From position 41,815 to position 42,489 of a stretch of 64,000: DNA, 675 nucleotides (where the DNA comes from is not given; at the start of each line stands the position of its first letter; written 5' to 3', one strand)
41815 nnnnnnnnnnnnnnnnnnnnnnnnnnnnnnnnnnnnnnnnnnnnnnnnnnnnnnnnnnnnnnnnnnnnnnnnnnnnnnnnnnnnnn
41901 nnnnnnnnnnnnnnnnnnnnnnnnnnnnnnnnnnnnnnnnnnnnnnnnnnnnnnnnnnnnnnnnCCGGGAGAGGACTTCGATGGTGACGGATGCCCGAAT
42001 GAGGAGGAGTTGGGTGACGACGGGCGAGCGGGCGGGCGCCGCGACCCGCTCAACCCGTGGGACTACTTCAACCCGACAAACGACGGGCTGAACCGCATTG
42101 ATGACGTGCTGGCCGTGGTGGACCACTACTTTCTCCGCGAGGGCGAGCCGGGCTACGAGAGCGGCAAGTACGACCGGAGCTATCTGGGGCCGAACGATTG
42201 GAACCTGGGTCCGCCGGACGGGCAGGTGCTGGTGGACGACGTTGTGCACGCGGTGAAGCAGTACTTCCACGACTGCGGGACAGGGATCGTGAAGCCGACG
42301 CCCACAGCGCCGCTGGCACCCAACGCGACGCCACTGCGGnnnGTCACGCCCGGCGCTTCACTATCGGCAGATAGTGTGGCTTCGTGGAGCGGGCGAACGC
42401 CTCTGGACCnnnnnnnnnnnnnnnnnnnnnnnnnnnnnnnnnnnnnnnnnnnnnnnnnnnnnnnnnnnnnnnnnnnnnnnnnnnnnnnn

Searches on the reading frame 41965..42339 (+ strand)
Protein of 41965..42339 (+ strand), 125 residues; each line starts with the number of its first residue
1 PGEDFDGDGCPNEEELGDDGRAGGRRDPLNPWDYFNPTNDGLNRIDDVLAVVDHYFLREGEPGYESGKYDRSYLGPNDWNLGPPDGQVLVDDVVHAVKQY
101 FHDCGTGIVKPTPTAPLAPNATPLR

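Call 56: find_homologous_proteins(query=window:41965-42339:+, max_evalue=0.001)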
Query seq(125 aa) (125 aa): 30 proteins with E <= 0.001 among 69 candidates.
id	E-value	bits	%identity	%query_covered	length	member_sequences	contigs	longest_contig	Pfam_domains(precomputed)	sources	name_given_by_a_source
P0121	4.0e-57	210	79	91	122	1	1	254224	-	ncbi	-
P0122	7.0e-43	164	72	83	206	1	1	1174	-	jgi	jgi:hypothetical protein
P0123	5.6e-42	161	68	78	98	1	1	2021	-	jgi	jgi:hypothetical protein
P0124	4.9e-41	158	69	86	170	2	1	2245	-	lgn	-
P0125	2.8e-36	143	61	81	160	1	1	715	-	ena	-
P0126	2.8e-33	133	67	72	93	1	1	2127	-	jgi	jgi:hypothetical protein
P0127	1.4e-32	131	57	82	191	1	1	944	PF26549.1,PF07676.19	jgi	jgi:hypothetical protein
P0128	6.1e-32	129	58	78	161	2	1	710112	-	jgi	jgi:hypothetical protein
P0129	2.2e-31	127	60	82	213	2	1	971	-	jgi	-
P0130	3.4e-31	126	59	82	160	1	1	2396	-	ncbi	-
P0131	4.0e-31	126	60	82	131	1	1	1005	-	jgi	jgi:hypothetical protein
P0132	6.0e-31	126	58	77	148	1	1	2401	-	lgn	-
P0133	1.0e-30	125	58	81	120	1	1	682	-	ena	-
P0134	3.0e-29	120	54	78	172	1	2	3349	-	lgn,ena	-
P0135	9.3e-29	118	56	77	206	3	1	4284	-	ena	-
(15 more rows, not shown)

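Call 71: predict_structure(alignment_id=A4)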
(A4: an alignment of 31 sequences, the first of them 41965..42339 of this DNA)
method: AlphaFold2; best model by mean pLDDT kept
length: 125 residues; sequences in the alignment: 31
mean_pLDDT: 89.3   pTM: 0.76
mean pLDDT of the five models: 89.3, 88.0, 87.0, 86.2, 85.7
residues with pLDDT >= 90: 92; 70-90: 20; 50-70: 13; < 50: 0
segments of 3 or more residues with pLDDT < 50: none
pLDDT, mean of each block of 10 residues (from residue 1): 85 91 90 94 96 98 96 93 98 97 75 66 74
secondary structure, 60 per line:
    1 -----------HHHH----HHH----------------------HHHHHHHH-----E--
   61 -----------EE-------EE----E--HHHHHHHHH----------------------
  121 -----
elements in order: H12-15 H45-52 H90-98

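Call 75: fold_search(model_id=the predicted structure, library=pdb)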
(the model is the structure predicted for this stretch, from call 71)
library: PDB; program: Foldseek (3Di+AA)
matches with E <= 10: 21; with E <= 0.001: 0
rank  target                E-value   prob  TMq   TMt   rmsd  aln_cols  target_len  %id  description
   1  4u3s_B                5.6e-02  0.99  0.34  0.28   3.3        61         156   21  Crystal structure of Coh3ScaB-XDoc_M1ScaA complex: A N-terminal interface mutant of type II Cohesin-X-Dockerin complex (released 2015-07-29)
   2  4wi0_B                1.2e-01  0.97  0.33  0.27   3.4        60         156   20  Crystal structure of Coh3ScaB-XDoc_M2ScaA complex: A C-terminal interface mutant of type II Cohesin-X-Dockerin complex (released 2015-10-07)
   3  5m0y_B                2.1e-01  0.92  0.33  0.26   4.4        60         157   17  Crystal Structure of the CohScaA-XDocCipB type II complex from Clostridium thermocellum at 1.5Angstrom resolution (released 2017-09-06)
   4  2b59_B                3.4e-01  0.84  0.31  0.25   4.3        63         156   17  The type II cohesin dockerin complex (released 2005-10-11)
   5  5g5d_B                3.6e-01  0.84  0.32  0.26   4.3        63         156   17  Crystal Structure of the CohScaC2-XDocCipA type II complex from Clostridium thermocellum (released 2017-04-05)
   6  4fl4_C                5.1e-01  0.72  0.31  0.14   4.3        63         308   17  Scaffoldin conformation and dynamics revealed by a ternary complex from the Clostridium thermocellum cellulosome (released 2012-06-27)
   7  5k39_B                8.7e-01  0.54  0.29  0.24   6.0        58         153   17  THE TYPE II COHESIN DOCKERIN COMPLEX FROM CLOSTRIDIUM THERMOCELLUM (released 2017-03-29)
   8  3kcp_A                9.9e-01  0.57  0.35  0.16   4.8        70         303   17  Crystal structure of interacting Clostridium thermocellum multimodular components (released 2010-02-09)
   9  4fl4_L                1.6e+00  0.41  0.31  0.13   4.7        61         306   16  Scaffoldin conformation and dynamics revealed by a ternary complex from the Clostridium thermocellum cellulosome (released 2012-06-27)
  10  4fl4_I                2.1e+00  0.35  0.32  0.14   3.9        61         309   16  Scaffoldin conformation and dynamics revealed by a ternary complex from the Clostridium thermocellum cellulosome (released 2012-06-27)
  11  7d6v_A                4.6e+00  0.01  0.16  0.05  12.1        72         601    8  Mycobacterium smegmatis Sdh1 in complex with UQ1 (released 2021-04-07)
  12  6t8g_F                5.3e+00  0.01  0.11  0.05   9.9        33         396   27  Stalled FtsK motor domain bound to dsDNA (released 2019-11-20)
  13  7xx2_A                6.1e+00  0.01  0.10  0.02   9.6        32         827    9  Cryo-EM structure of Sr35 resistosome induced by AvrSr35 R381A (released 2022-11-02)
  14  8ptw_CV               7.4e+00  0.02  0.20  0.07   8.5        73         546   10  Chaetomium thermophilum Rix1-complex (released 2023-11-15)
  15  6g0k_A                7.4e+00  0.01  0.14  0.05  11.1        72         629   11  Crystal structure of Enterococcus faecium D63r Penicillin-Binding protein 5 (PBP5fm) (released 2019-04-10)
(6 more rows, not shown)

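Call 87: search_protein_families(library=pfam, proteins=[window:41965-42339:+], max_evalue=1)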
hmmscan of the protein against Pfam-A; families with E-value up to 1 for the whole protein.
window:41965-42339:+ (125 aa): 0 families
